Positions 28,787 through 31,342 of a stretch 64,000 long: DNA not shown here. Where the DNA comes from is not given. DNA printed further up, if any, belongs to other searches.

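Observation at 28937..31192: Unusual 751 aa tri-domain fusion: nucleotidyltransferase-like + dTMP-kinase-like P-loop kinase + GT4 glycosyltransferase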

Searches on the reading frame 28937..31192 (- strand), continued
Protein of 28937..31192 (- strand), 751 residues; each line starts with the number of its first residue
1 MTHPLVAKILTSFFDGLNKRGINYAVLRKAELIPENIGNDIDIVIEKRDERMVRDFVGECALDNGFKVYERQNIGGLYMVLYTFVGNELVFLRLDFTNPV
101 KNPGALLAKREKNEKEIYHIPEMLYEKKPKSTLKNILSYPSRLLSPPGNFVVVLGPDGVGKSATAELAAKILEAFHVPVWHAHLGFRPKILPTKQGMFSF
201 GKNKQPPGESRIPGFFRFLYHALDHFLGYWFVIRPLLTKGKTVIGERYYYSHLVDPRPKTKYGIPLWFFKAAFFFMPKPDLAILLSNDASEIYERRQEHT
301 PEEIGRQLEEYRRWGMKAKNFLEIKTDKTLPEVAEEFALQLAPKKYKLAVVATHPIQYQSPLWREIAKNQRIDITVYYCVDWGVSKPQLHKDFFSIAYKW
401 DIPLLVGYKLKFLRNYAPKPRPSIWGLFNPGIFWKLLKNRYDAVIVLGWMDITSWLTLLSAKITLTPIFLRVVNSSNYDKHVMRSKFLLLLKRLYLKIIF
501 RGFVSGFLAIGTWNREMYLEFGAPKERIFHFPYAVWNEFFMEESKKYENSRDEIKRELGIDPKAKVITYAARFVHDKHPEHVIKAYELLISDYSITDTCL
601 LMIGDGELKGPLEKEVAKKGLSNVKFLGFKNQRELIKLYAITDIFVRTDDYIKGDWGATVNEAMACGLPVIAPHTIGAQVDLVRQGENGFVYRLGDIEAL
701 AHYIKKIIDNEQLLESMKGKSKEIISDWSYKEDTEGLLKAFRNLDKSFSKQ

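Call 60: find_encoding_contigs(protein=P0009, flank=9000, max_places=1)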
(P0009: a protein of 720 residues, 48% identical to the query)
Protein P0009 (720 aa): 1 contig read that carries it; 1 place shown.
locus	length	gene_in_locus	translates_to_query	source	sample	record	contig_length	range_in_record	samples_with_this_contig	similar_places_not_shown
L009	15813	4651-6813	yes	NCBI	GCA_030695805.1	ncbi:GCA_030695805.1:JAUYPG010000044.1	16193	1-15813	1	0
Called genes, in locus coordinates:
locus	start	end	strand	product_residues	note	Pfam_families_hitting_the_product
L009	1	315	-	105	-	?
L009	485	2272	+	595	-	PF02543:Carbam_trans_N, PF16861:Carbam_trans_C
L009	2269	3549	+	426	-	-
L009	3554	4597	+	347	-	PF13524:Glyco_trans_1_2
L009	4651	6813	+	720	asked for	PF02223:Thymidylate_kin (weak), PF00534:Glycos_transf_1, PF20706:GT4-conflict (weak), PF13692:Glyco_trans_1_4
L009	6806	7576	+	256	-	PF05050:Methyltransf_21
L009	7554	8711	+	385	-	PF01636:APH (weak)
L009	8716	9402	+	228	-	PF05050:Methyltransf_21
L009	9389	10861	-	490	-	PF01943:Polysacc_synt, PF13440:Polysacc_synt_3, PF03023:MurJ (weak)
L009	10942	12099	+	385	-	PF13439:Glyco_transf_4, PF00534:Glycos_transf_1, PF13692:Glyco_trans_1_4, PF13524:Glyco_trans_1_2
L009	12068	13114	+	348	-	PF20706:GT4-conflict, PF00534:Glycos_transf_1, PF13692:Glyco_trans_1_4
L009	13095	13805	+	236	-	PF13489:Methyltransf_23, PF13649:Methyltransf_25, PF13847:Methyltransf_31, PF08241:Methyltransf_11, PF08242:Methyltransf_12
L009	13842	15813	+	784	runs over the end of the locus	?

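Call 78: search_protein_families(library=padloc, proteins=[window:28937-31192:-], max_evalue=0.01)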
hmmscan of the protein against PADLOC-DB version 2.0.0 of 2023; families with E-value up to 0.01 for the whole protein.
window:28937-31192:- (751 aa): 1 family
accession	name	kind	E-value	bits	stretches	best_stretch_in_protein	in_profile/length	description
PDLC04690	PDC-M51B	-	0.00041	18.2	0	149-174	3-28/191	-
